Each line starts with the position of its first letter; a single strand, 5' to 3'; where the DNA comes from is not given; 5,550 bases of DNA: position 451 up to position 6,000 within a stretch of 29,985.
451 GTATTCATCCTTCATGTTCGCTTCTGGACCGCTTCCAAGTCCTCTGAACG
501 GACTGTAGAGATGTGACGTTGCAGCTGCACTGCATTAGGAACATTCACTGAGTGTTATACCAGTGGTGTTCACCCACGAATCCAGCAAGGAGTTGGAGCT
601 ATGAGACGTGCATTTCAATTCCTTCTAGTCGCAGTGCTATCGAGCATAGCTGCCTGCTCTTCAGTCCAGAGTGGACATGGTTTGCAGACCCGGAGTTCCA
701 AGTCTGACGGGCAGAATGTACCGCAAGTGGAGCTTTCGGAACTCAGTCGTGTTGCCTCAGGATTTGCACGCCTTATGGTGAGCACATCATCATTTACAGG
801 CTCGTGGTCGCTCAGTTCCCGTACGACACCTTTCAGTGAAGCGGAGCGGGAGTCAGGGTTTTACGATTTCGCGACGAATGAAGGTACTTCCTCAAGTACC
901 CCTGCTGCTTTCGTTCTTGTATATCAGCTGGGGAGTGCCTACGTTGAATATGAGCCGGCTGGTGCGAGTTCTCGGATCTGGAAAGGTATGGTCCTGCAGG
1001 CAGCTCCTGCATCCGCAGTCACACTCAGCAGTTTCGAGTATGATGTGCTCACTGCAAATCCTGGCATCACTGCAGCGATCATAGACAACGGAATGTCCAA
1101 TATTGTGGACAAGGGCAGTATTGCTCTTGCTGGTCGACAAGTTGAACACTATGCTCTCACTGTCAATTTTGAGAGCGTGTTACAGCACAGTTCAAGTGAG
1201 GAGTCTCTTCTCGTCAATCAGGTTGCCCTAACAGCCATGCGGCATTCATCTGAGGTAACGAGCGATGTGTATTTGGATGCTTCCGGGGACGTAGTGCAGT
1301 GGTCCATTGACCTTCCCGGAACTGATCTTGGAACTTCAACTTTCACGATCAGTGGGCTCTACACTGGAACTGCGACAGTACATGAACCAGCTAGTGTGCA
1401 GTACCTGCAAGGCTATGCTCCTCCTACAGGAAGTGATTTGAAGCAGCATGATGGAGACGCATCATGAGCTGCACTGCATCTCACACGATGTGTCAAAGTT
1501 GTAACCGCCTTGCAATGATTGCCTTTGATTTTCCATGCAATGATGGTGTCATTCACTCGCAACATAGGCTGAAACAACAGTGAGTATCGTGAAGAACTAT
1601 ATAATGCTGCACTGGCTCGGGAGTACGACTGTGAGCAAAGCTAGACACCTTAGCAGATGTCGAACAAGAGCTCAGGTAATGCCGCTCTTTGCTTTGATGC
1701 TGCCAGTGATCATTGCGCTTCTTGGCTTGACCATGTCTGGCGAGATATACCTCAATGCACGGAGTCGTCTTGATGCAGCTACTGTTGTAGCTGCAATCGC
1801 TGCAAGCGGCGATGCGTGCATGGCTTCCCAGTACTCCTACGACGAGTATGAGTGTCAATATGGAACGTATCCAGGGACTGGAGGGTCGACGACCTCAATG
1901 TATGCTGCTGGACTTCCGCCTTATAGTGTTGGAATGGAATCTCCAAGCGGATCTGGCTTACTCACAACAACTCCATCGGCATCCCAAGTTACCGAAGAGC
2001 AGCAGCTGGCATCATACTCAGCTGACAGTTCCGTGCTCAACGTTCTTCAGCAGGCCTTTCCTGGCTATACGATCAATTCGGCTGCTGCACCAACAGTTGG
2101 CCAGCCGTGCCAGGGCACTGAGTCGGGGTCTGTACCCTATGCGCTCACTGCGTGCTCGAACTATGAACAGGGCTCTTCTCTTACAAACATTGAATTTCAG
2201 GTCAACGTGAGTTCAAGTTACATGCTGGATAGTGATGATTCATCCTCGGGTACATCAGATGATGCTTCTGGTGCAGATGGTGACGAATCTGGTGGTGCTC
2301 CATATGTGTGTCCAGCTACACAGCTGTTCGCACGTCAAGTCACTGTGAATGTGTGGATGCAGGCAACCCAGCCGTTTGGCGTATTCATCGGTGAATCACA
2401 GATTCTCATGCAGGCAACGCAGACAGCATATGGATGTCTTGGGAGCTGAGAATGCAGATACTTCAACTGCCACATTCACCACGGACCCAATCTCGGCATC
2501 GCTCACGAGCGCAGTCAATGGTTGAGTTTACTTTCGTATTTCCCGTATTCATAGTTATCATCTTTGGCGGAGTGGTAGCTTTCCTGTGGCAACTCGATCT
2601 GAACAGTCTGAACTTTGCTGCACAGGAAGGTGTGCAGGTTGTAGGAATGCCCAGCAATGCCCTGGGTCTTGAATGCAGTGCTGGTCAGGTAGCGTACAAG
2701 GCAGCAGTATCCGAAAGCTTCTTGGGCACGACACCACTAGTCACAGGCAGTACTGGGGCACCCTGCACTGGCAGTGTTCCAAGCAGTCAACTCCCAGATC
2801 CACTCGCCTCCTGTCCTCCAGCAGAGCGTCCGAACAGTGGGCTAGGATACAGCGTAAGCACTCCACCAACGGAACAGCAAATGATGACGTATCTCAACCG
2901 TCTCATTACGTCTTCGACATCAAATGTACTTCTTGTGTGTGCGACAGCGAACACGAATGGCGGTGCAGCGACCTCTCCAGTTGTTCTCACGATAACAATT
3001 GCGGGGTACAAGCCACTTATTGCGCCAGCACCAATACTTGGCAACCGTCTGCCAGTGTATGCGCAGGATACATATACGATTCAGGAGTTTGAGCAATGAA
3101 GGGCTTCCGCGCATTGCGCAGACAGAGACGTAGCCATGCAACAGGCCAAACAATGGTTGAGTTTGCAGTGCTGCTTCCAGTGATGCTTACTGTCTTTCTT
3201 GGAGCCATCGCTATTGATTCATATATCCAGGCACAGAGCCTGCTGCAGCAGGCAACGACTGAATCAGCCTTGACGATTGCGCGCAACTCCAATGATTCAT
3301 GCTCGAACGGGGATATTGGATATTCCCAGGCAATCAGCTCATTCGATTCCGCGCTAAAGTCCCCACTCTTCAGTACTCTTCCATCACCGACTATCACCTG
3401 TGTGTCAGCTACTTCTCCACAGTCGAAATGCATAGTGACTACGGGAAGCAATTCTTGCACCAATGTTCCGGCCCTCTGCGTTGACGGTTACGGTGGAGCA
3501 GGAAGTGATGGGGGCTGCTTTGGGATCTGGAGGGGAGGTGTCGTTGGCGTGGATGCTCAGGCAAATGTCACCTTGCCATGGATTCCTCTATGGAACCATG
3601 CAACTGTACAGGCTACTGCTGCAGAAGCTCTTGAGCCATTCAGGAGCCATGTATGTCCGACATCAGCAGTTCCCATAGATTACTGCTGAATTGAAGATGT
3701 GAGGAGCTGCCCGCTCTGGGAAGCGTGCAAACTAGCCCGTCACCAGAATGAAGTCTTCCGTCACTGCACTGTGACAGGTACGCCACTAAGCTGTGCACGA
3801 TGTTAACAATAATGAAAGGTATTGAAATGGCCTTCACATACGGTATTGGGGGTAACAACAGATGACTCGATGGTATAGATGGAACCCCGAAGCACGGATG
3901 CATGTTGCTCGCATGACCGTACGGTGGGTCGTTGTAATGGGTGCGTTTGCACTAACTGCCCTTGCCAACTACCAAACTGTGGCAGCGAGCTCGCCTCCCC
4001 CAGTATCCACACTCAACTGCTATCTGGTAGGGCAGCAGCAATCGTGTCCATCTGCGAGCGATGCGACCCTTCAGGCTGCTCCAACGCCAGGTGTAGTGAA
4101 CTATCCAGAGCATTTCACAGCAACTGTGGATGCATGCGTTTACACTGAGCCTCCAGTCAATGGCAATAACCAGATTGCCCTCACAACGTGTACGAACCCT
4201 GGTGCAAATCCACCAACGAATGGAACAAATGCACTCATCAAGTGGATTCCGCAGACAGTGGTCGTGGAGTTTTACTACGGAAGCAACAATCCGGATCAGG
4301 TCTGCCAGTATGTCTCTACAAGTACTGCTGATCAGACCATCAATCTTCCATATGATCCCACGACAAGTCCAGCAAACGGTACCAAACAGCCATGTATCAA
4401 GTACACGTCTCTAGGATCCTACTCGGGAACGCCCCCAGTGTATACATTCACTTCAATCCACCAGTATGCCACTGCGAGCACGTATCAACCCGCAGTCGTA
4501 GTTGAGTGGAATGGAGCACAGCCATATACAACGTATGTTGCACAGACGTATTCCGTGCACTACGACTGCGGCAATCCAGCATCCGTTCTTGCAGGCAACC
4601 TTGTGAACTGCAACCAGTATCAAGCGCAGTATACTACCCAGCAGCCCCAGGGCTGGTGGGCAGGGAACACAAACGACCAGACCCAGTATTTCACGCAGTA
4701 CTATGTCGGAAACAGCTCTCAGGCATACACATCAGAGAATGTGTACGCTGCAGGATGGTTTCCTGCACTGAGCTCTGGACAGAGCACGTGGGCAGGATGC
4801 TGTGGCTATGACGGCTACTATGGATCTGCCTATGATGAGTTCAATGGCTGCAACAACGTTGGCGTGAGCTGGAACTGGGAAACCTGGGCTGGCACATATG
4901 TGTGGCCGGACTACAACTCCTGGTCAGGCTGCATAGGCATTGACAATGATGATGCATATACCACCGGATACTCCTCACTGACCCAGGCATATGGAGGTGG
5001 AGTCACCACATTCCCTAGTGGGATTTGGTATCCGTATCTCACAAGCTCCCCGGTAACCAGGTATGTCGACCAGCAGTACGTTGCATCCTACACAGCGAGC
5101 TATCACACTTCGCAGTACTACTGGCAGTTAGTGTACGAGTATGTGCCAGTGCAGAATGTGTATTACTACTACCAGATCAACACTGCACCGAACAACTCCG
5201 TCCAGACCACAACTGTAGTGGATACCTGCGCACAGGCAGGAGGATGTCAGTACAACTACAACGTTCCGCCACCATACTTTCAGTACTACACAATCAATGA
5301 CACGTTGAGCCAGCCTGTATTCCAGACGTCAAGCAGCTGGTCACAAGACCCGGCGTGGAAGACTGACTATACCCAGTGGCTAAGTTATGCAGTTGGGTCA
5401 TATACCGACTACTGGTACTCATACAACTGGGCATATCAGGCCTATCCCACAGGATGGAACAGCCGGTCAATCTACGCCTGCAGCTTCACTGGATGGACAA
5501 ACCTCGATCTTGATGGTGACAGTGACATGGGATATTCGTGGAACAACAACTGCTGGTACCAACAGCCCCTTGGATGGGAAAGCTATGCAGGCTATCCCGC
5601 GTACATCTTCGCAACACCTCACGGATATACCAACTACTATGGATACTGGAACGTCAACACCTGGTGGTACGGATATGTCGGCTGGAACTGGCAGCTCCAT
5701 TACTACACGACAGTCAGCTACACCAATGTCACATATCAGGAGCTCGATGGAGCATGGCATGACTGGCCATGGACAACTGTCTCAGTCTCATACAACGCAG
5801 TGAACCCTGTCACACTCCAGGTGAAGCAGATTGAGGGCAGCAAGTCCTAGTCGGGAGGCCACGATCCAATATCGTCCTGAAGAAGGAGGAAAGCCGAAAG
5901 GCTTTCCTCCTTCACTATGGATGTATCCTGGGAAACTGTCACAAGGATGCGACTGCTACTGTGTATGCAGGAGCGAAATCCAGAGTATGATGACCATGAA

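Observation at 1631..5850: Candidate undescribed surface system: orphan, disulfide-rich Tad minor-pilin trio plus a giant aromatic-rich secreted partner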

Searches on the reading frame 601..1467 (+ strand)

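Call 3: search_protein_families(library=pfam, proteins=[window:601-1467:+], max_evalue=1)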
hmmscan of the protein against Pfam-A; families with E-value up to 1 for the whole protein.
window:601-1467:+ (288 aa): 0 families

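Call 43: search_protein_families(library=ncbifam, proteins=[window:601-1467:+], max_evalue=0.1)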
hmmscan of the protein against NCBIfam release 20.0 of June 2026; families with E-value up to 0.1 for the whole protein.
window:601-1467:+ (288 aa): 1 family
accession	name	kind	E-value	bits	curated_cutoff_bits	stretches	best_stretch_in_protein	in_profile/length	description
NF053532.1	lipo_SCO4651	subfamily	3.1e-05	23.8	65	1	167-264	172-270/277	SCO4651 family lipoprotein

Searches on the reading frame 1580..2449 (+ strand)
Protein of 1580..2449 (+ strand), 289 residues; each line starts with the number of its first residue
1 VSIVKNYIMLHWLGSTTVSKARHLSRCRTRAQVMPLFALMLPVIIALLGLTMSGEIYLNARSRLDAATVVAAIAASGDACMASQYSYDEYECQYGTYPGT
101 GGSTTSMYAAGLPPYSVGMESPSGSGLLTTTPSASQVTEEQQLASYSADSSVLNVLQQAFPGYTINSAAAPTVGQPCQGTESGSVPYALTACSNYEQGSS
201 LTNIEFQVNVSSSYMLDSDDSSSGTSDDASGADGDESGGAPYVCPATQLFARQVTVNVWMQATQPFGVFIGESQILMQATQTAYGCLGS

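Call 3: search_protein_families(library=pfam, proteins=[window:1580-2449:+], max_evalue=1)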
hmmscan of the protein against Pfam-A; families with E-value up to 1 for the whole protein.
window:1580-2449:+ (289 aa): 1 family
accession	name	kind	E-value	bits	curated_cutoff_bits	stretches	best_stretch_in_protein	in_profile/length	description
PF07811.17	TadE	-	0.0068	16.9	22.9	1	37-71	7-41/43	TadE-like protein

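Call 43: search_protein_families(library=ncbifam, proteins=[window:1631-2449:+], max_evalue=0.1)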
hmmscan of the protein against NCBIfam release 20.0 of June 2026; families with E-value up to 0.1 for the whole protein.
window:1631-2449:+ (272 aa): 0 families

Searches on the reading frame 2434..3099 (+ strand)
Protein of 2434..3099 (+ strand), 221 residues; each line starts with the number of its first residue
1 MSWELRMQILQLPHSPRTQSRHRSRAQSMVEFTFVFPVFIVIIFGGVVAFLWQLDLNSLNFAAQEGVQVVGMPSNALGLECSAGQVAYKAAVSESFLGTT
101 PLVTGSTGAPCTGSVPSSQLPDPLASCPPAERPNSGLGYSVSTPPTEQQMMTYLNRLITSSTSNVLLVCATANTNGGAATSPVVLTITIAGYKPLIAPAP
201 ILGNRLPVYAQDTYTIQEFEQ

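Call 3: search_protein_families(library=pfam, proteins=[window:2434-3099:+], max_evalue=1)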
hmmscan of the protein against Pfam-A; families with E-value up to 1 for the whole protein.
window:2434-3099:+ (221 aa): 1 family
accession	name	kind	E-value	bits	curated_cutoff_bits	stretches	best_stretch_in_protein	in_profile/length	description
PF07811.17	TadE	-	1e-06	29.2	22.9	1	27-67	2-42/43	TadE-like protein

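Call 43: search_protein_families(library=ncbifam, proteins=[window:2434-3099:+], max_evalue=0.1)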
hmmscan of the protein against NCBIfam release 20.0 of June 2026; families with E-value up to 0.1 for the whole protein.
window:2434-3099:+ (221 aa): 0 families

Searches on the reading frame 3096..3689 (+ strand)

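Call 3: search_protein_families(library=pfam, proteins=[window:3096-3689:+], max_evalue=1)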
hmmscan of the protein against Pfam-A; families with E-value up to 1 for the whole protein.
window:3096-3689:+ (197 aa): 2 families
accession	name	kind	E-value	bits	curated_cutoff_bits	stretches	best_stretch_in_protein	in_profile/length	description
PF07811.17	TadE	-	4.4e-09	36.8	22.9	1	17-58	1-42/43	TadE-like protein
PF25309.1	ELLD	-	0.42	10.9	27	1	49-79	38-68/175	Endolysin-like domain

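Call 43: search_protein_families(library=ncbifam, proteins=[window:3096-3689:+], max_evalue=0.1)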
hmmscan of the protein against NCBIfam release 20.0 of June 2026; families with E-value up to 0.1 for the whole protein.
window:3096-3689:+ (197 aa): 0 families

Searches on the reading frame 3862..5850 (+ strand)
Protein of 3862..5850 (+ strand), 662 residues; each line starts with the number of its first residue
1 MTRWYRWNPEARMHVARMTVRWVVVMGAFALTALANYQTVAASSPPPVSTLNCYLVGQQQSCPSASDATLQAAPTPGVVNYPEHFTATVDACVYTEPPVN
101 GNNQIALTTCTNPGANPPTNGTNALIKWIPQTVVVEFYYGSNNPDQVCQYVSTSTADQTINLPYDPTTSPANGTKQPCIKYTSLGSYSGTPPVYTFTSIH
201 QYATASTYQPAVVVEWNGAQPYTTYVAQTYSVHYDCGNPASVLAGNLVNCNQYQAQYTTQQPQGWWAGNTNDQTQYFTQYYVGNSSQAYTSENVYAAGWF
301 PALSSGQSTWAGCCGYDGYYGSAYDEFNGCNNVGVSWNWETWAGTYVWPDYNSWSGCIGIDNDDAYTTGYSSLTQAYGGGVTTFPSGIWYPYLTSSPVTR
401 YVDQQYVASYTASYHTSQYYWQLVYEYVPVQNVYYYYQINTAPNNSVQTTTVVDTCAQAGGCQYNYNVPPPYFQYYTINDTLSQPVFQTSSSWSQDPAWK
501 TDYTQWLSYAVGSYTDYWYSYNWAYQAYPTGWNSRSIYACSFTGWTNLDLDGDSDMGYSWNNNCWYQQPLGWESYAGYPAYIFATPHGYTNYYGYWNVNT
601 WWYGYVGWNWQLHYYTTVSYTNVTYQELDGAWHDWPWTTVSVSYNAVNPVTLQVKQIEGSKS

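Call 3: search_protein_families(library=pfam, proteins=[window:3862-5850:+], max_evalue=1)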
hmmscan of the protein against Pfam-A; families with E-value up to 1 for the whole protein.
window:3862-5850:+ (662 aa): 0 families

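Call 14: find_homologous_proteins(query=window:3862-5850:+, max_evalue=0.001)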
Query window:3862-5850:+ (662 aa): 2 proteins with E <= 0.001 among 6516 candidates.
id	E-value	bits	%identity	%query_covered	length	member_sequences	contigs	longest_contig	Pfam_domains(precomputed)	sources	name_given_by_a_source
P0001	0.0e+0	1548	100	100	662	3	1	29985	-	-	-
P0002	6.2e-176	605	51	97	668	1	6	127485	-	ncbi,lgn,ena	-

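Call 16: find_encoding_contigs(protein=P0002, flank=10000, max_places=6)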
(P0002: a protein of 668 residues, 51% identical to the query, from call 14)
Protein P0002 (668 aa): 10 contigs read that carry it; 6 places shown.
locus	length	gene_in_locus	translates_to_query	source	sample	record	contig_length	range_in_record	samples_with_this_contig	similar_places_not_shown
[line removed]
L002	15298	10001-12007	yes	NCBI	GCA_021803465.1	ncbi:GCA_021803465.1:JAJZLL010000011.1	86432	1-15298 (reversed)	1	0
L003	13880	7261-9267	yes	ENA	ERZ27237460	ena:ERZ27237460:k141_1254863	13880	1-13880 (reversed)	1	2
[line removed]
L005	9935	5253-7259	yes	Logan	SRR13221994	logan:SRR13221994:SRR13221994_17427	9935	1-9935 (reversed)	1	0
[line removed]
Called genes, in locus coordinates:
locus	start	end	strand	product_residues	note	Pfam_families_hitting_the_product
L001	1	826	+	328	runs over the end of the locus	PF00482:T2SSF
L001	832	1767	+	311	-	PF00482:T2SSF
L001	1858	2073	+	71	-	-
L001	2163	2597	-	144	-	-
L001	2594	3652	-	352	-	PF00551:Formyl_trans_N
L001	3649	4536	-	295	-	PF00730:HhH-GPD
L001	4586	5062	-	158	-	-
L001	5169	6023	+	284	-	PF08666:SAF, PF16976:RcpC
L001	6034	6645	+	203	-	-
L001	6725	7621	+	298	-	-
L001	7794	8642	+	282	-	-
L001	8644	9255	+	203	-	PF07811:TadE (weak)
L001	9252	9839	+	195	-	PF07811:TadE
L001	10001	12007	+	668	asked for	-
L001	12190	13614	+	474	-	-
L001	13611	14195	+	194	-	-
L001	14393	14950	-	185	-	-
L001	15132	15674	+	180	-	-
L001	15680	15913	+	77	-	-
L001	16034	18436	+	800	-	PF01751:Toprim, PF01131:Topoisom_bac, PF01396:Zn_ribbon_Top1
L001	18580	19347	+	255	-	PF00318:Ribosomal_S2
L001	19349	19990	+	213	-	PF00889:EF_TS, PF25025:EF-Ts_N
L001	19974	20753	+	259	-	PF00696:AA_kinase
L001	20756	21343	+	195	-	PF01765:RRF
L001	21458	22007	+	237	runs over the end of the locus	PF01255:Prenyltransf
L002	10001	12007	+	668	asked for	-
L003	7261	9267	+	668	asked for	-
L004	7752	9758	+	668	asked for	-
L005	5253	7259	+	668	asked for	-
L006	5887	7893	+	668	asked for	-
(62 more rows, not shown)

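Call 27: search_protein_representatives(protein=window:3862-5850:+)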
Query: 662 residues. Proteins with E-value up to 0.001 (for the whole library): 4; up to 1e-10: 2; up to 1e-30: 1. The best 4 are listed.
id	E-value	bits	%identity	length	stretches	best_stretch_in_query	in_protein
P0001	0.0e+00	1548.4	100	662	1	1-662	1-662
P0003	1.7e-24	102.9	32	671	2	21-355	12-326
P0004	6.5e-06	41.5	34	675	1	32-290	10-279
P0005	9.1e-04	34.4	32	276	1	34-268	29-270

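Call 29: predict_structure(protein=window:3862-5850:+)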
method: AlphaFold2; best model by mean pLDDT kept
length: 662 residues; sequences in the alignment: 1
mean_pLDDT: 29.6   pTM: 0.20
mean pLDDT of the five models: 29.6, 24.3, 22.8, 22.5, 22.0
residues with pLDDT >= 90: 0; 70-90: 0; 50-70: 13; < 50: 649
segments of 3 or more residues with pLDDT < 50: 1-6, 20-22, 26-662
pLDDT, mean of each block of 10 residues (from residue 1): 49 51 49 35 31 25 27 24 28 30 31 33 28 25 36 35 35 35 35 32 32 32 27 32 32 28 26 24 25 22 24 25 26 23 25 26 28 27 27 25 24 23 22 22 26 29 26 25 23 25 23 24 27 30 32 33 31 29 28 30 30 32 37 39 36 36 32
secondary structure, 60 per line:
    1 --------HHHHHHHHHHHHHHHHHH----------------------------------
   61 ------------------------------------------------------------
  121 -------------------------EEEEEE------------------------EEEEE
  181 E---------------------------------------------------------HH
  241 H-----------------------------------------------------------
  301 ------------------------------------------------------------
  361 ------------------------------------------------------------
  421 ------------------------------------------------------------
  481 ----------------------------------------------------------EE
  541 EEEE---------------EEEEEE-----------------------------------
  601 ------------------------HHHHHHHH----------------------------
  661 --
elements in order: H9-26 E146-151 E176-181 E539-544 E560-565 H625-632

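Call 36: find_related_loci(query=window:3862-5850:+, collection=genome_contigs, flank=3000)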
Query window:3862-5850:+ (662 aa) in genome_contigs; peptide patterns used: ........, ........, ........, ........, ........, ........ (x = any residue, [..] = any of these).
15 stretches matched a pattern; 1 encode a relative of the query (tblastn E <= 1e-3); 1 distinct loci.
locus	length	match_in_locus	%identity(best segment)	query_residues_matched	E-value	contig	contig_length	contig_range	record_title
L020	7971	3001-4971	86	1-661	0e+0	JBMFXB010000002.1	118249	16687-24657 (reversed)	MAG: Candidatus Dormibacteria bacterium isolate KM4364-33 NODE_17_length_118249_cov_6.866271, whole genome shotgun seque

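Call 43: search_protein_families(library=ncbifam, proteins=[window:3862-5850:+], max_evalue=0.1)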
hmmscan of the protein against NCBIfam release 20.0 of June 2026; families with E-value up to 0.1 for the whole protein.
window:3862-5850:+ (662 aa): 0 families

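Call 64: find_encoding_contigs(protein=P0004, flank=10000, max_places=3)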
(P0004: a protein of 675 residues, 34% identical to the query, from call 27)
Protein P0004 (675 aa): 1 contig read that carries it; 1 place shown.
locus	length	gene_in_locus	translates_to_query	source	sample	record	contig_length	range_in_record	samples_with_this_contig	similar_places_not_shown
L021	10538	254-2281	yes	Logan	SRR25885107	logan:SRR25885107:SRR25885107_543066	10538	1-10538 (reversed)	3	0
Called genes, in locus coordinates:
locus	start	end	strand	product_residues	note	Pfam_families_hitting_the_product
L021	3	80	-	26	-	?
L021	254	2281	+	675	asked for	-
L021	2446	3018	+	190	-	-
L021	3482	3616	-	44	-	-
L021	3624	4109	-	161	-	PF01202:SKI, PF13238:AAA_18 (weak)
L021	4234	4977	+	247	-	PF01738:DLH, PF00326:Peptidase_S9 (weak)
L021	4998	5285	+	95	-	PF19812:DUF6295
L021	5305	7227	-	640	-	-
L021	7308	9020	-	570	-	PF04185:Phosphoesterase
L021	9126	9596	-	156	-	PF01641:SelR, PF24046:At4g08330 (weak)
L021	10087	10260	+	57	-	-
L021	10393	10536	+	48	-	?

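Call 65: find_encoding_contigs(protein=P0005, flank=10000, max_places=3)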
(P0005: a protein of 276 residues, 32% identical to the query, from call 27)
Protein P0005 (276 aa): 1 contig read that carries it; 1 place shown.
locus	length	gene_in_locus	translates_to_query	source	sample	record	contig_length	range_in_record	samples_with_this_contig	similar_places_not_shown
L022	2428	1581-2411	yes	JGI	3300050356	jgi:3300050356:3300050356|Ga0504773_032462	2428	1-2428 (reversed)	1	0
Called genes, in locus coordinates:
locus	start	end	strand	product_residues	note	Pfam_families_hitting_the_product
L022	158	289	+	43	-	-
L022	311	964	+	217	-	-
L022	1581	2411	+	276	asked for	-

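Call 70: search_protein_families(library=pfam, proteins=[L001:7794-8642:+], max_evalue=0.1)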
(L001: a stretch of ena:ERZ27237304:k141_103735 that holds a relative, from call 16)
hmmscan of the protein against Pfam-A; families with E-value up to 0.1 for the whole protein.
L001:7794-8642:+ (282 aa): 1 family
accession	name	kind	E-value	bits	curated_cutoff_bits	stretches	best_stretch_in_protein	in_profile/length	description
PF07811.17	TadE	-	0.011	16.3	22.9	1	27-61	7-41/43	TadE-like protein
